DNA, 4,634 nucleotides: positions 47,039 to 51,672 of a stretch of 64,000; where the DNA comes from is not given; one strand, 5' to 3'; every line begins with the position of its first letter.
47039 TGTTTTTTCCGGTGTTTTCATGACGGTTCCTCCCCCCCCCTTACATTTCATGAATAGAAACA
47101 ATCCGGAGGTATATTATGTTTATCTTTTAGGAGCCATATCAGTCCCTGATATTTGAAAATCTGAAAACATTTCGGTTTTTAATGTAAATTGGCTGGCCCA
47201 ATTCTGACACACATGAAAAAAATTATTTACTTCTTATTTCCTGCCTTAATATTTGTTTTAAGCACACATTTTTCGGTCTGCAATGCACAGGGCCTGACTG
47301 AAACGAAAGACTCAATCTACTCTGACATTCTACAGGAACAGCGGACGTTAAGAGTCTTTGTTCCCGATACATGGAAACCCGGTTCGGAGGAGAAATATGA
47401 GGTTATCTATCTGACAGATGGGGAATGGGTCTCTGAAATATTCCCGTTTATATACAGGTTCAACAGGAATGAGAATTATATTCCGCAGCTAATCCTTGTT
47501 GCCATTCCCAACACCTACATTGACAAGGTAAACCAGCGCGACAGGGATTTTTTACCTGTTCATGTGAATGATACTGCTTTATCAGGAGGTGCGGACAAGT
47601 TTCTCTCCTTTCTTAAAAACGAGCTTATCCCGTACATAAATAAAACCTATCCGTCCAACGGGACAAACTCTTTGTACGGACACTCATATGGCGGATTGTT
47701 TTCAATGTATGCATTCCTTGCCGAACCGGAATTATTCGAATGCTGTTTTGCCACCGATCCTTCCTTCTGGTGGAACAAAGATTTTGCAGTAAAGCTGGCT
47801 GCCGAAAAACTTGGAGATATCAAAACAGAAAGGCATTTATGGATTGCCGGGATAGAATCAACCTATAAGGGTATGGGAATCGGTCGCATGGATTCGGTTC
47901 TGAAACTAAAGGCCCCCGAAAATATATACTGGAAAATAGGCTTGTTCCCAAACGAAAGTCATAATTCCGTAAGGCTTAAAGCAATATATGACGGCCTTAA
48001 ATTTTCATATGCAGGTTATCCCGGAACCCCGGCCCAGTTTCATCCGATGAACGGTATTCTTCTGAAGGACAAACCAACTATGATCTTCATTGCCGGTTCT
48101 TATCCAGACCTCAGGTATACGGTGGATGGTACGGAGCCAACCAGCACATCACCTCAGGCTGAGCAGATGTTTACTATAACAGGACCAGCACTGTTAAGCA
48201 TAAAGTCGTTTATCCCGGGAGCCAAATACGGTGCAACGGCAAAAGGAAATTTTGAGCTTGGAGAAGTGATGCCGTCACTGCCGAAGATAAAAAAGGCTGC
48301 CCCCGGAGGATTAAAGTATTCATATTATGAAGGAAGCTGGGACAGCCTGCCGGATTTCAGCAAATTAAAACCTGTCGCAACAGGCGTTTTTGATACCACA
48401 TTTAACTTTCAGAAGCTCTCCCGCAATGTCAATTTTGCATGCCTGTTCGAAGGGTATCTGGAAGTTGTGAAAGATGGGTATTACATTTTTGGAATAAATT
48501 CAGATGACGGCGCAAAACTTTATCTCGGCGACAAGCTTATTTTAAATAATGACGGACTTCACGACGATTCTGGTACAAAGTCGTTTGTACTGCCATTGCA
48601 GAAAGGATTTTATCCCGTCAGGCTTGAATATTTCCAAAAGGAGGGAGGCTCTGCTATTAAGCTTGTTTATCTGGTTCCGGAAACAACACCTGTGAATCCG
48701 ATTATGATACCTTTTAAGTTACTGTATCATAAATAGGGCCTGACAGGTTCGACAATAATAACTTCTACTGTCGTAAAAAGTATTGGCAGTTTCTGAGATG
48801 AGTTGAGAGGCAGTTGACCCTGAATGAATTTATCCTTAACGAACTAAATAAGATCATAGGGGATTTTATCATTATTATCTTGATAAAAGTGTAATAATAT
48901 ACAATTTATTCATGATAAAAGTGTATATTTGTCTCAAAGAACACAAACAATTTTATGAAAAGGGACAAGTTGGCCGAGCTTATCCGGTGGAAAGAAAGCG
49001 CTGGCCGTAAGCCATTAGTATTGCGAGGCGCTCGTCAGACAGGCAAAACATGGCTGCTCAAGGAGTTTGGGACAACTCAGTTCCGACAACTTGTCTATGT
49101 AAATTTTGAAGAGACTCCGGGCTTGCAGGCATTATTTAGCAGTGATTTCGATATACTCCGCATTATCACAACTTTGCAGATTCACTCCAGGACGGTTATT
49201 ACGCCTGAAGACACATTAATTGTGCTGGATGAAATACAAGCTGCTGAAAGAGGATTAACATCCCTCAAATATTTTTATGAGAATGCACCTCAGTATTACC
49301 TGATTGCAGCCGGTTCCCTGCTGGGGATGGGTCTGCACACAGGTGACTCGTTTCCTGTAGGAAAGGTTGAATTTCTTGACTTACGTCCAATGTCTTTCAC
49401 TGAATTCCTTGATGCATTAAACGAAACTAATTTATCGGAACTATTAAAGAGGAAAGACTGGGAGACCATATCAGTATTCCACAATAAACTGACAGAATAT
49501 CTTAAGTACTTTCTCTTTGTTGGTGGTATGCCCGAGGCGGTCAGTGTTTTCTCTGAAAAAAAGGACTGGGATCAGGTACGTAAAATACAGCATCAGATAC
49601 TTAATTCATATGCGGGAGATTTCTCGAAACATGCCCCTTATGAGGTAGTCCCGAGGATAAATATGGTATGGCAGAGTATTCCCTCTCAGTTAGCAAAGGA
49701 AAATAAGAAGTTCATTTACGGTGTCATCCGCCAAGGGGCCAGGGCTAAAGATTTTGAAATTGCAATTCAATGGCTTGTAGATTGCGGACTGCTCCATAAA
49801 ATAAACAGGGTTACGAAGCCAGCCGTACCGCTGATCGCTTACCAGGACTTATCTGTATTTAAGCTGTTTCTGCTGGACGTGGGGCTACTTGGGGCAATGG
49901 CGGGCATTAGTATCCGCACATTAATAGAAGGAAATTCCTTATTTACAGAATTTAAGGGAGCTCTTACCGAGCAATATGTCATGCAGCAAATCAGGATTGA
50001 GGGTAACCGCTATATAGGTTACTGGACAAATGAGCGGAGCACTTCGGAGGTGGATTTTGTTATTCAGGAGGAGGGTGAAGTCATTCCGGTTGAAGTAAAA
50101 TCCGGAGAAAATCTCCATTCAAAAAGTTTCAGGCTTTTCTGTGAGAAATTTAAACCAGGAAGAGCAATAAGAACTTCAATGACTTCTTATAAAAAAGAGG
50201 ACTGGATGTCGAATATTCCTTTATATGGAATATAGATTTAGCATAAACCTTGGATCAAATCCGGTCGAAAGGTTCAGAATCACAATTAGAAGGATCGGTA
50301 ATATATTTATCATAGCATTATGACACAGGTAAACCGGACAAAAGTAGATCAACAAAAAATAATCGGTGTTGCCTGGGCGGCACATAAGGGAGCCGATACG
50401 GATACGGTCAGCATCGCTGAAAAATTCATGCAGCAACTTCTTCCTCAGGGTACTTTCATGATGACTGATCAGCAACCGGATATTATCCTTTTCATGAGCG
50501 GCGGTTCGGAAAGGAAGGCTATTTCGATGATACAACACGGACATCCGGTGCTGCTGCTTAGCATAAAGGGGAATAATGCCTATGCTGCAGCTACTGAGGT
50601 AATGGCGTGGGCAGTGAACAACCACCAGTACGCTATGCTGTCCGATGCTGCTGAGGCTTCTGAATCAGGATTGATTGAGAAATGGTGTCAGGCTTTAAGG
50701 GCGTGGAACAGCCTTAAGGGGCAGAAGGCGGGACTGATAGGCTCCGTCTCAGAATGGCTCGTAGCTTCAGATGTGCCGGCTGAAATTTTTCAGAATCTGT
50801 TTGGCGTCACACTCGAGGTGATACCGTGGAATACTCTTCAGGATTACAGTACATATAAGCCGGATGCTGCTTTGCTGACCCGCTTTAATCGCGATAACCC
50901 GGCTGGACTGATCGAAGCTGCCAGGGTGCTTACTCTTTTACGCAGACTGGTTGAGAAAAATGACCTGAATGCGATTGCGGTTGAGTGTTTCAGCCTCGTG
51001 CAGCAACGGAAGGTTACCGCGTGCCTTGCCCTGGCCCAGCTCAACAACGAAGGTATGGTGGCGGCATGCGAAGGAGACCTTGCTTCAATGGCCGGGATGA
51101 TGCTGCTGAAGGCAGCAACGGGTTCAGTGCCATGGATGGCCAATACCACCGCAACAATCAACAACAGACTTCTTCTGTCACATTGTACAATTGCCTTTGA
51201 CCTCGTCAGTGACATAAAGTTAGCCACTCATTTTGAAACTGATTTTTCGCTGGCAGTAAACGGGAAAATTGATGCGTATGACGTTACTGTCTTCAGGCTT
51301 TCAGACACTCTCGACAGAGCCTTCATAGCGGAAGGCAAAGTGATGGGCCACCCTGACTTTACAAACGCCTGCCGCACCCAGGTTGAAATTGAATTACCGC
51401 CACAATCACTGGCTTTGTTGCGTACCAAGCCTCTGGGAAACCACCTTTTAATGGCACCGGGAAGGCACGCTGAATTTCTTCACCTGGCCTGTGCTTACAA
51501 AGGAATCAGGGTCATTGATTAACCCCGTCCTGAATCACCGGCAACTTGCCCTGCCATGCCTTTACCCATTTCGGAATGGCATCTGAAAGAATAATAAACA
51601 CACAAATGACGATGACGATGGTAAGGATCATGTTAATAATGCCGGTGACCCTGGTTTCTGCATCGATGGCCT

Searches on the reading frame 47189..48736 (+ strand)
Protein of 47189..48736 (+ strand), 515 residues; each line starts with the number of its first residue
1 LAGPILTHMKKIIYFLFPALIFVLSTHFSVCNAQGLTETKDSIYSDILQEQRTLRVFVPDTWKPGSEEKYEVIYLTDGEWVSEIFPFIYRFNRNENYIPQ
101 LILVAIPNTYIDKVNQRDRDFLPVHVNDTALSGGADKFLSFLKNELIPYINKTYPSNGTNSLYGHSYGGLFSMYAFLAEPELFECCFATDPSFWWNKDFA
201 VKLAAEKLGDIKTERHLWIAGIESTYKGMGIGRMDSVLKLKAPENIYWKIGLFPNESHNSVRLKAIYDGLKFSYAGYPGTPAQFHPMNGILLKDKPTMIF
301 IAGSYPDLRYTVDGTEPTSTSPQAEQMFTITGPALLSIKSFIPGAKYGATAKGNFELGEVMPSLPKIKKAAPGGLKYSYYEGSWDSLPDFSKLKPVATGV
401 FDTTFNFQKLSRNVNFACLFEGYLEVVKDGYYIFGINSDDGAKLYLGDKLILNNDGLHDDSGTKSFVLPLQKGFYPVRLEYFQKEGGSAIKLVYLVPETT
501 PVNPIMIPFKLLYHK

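Call 17: search_protein_families(library=pfam, proteins=[window:47189-48736:+], max_evalue=0.001)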
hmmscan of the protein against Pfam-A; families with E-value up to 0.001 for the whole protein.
window:47189-48736:+ (515 aa): 4 families
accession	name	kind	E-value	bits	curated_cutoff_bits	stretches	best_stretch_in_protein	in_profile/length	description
PF00756.26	Esterase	-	2.6e-20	73.7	22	1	45-198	1-161/251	Putative esterase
PF07691.17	PA14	-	2.9e-15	56.8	24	1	408-491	38-130/147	PA14 domain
PF13290.12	CHB_HEX_C_1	-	0.00061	20.1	22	0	308-341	23-56/67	Chitobiase/beta-hexosaminidase C-terminal domain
PF00326.27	Peptidase_S9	-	0.00067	19.6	22.6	0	161-200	67-106/213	Prolyl oligopeptidase family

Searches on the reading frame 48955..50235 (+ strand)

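Call 17: search_protein_families(library=pfam, proteins=[window:48955-50235:+], max_evalue=0.001)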
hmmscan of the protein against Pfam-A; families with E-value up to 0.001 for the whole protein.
window:48955-50235:+ (426 aa): 2 families
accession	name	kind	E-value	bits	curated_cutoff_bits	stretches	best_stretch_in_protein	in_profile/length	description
PF13635.12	DUF4143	-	1.1e-35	123.2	28.1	1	222-384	3-160/160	Domain of unknown function (DUF4143)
PF13173.12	AAA_14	-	6.1e-26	91.4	27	1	18-152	2-129/129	AAA domain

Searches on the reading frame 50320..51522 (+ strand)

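Call 17: search_protein_families(library=pfam, proteins=[window:50320-51522:+], max_evalue=0.001)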
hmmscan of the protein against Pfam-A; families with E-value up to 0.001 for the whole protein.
window:50320-51522:+ (400 aa): 1 family
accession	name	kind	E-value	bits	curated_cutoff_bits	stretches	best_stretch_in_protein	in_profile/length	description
PF02952.23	Fucose_iso_C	-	1.1e-05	25.5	29.3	1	312-399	42-140/143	L-fucose isomerase, C-terminal domain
